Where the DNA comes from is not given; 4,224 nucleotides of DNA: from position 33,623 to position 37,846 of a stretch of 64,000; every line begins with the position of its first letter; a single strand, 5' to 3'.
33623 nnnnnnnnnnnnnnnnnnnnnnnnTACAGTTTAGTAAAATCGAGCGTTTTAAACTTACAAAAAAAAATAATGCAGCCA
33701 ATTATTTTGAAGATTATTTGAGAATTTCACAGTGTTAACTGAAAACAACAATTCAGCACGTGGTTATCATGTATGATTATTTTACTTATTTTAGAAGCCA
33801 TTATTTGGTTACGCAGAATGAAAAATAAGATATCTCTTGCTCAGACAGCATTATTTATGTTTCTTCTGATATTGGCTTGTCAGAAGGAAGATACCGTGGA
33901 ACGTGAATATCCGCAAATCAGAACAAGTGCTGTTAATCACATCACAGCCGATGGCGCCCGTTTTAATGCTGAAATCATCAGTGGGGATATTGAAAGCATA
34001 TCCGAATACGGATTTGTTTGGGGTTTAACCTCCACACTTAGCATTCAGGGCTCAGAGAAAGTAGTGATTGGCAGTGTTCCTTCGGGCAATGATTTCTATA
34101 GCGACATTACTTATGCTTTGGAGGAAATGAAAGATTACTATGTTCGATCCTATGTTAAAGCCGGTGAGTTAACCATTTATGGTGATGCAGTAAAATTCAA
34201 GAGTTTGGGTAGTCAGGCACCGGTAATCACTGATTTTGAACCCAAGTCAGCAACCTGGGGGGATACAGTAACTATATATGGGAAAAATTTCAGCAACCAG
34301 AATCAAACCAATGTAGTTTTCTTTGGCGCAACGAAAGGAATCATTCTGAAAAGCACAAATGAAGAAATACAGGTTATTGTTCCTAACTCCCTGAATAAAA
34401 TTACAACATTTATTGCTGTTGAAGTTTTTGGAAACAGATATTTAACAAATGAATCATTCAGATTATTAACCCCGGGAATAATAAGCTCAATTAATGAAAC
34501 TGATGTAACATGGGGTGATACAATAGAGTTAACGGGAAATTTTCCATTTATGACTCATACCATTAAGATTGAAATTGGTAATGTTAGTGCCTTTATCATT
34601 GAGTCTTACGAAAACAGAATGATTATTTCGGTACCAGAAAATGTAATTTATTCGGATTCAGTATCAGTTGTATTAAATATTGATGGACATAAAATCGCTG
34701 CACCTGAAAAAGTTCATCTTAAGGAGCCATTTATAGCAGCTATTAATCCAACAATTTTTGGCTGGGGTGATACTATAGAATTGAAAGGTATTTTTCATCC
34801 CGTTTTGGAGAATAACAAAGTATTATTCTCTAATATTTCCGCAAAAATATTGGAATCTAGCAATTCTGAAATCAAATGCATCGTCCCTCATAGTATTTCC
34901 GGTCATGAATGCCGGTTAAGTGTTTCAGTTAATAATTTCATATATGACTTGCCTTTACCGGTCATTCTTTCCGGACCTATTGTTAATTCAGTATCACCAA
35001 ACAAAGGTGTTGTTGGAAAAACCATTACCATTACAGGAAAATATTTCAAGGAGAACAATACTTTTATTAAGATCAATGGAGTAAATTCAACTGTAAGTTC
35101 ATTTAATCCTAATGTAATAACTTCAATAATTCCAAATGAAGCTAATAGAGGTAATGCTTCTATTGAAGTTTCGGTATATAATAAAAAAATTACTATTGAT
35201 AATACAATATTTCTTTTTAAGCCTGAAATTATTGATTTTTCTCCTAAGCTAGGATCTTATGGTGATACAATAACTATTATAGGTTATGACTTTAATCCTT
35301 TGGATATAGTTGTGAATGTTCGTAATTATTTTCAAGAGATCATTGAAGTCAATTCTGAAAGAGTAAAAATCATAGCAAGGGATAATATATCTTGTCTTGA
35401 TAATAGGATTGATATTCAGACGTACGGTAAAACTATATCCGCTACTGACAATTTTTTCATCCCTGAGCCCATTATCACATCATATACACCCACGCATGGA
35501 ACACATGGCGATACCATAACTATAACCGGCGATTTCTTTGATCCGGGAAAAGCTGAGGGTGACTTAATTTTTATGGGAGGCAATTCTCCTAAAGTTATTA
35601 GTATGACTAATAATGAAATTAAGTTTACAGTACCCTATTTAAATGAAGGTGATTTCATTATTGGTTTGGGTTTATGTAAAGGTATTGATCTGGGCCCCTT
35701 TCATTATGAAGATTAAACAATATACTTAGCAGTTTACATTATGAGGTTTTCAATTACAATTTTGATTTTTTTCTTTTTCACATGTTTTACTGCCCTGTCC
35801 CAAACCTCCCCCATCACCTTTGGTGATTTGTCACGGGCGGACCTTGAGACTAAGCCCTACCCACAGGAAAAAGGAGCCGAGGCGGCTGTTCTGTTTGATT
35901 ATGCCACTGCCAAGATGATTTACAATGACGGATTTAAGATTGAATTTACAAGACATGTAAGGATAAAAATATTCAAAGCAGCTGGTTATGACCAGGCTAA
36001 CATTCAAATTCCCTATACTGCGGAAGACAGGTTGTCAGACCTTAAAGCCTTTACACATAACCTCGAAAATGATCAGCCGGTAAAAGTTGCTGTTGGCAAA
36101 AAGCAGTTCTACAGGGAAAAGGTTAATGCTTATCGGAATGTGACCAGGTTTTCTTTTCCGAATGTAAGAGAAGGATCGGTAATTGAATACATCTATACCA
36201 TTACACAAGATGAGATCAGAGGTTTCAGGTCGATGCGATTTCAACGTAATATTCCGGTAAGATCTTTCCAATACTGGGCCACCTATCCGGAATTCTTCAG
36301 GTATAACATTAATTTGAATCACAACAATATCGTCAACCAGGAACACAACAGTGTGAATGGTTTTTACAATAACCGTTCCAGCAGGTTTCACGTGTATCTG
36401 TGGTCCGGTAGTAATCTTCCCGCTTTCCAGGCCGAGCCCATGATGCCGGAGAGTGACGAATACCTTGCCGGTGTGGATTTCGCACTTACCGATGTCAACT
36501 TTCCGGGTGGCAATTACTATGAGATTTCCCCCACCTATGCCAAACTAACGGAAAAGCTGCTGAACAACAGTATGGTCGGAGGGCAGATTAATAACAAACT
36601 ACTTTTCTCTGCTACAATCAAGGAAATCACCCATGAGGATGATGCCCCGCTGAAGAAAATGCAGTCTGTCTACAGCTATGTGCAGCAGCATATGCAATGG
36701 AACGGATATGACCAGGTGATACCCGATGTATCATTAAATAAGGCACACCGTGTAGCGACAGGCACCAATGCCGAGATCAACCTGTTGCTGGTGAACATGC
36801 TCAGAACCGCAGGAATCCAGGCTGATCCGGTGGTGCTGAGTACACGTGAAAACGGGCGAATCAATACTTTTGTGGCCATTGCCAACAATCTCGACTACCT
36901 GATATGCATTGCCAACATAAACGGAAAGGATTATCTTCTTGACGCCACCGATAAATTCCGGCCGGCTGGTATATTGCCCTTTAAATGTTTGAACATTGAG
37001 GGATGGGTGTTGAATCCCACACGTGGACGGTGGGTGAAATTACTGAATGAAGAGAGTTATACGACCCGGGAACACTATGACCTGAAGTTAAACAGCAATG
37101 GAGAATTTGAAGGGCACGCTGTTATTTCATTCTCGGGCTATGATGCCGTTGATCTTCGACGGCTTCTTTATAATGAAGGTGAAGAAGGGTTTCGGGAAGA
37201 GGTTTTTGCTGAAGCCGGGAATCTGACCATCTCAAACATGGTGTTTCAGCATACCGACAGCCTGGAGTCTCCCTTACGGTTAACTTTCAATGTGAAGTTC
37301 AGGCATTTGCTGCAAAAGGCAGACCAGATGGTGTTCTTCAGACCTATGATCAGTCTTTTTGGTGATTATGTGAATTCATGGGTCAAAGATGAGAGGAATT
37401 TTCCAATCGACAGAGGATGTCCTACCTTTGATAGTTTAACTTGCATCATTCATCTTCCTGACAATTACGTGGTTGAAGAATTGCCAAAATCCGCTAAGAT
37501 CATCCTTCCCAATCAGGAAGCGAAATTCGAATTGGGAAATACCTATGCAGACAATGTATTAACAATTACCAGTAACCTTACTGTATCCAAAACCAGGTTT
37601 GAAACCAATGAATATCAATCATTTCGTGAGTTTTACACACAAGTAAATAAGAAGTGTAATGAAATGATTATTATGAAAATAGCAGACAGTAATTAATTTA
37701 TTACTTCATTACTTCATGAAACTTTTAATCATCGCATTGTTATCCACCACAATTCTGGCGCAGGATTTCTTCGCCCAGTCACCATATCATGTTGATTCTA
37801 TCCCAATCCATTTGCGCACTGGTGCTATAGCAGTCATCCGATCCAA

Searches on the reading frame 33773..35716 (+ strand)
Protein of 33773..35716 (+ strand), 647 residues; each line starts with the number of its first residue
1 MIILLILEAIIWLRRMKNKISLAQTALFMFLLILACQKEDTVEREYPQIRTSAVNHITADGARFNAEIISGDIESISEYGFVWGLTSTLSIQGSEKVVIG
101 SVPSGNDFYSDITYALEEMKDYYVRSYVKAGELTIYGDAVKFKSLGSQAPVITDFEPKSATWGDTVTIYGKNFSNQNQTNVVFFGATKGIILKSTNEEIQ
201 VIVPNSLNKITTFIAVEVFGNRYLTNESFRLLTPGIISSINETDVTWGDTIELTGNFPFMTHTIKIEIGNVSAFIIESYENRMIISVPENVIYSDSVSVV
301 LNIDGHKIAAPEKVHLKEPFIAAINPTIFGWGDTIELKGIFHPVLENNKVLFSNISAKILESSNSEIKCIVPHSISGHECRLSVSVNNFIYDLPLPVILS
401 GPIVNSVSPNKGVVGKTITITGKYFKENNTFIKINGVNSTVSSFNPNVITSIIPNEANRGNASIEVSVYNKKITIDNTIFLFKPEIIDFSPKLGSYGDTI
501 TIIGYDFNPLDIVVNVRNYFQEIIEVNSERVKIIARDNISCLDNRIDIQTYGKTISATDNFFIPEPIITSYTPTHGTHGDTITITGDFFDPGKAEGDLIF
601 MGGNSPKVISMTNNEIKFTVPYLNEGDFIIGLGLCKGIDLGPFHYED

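Call 82: search_protein_families(library=pfam, proteins=[window:33773-35716:+], max_evalue=0.0001)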
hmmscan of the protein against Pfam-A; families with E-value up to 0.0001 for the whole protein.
window:33773-35716:+ (647 aa): 2 families
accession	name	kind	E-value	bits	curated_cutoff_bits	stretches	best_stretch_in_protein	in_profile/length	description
PF01833.30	TIG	-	6.1e-37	125.9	20.9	3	402-473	1-75/84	IPT/TIG domain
PF20144.5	TIG_SUH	-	7.6e-07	29.7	24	0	150-205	2-54/94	TIG domain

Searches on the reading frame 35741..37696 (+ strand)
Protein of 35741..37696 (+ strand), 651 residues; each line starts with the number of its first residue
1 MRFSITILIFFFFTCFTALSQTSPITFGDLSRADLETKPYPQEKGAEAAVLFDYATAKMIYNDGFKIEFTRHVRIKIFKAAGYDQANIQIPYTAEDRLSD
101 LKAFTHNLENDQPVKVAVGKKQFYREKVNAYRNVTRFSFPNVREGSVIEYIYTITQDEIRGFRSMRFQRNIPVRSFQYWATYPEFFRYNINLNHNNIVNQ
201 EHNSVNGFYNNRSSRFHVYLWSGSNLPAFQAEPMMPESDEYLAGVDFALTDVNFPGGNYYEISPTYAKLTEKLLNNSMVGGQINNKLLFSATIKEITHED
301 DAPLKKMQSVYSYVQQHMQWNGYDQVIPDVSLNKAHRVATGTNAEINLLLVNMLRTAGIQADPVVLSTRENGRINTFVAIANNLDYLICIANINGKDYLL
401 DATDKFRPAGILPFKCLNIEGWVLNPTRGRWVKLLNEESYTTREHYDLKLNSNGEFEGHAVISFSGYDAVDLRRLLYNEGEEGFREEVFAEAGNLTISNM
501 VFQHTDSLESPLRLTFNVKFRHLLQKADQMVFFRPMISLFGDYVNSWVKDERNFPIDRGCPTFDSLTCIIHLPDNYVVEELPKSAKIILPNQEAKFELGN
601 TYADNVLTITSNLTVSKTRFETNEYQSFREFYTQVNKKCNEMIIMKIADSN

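Call 82: search_protein_families(library=pfam, proteins=[window:35741-37696:+], max_evalue=0.0001)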
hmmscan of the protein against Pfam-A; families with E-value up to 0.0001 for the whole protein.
window:35741-37696:+ (651 aa): 2 families
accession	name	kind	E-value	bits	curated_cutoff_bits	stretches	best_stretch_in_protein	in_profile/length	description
PF12969.12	DUF3857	-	1.6e-11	45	24.6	1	68-229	6-169/170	Domain of Unknown Function with PDB structure (DUF3857)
PF12970.12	DUF3858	-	2.9e-05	24.6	27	1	565-644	38-115/116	Domain of Unknown Function with PDB structure (DUF3858)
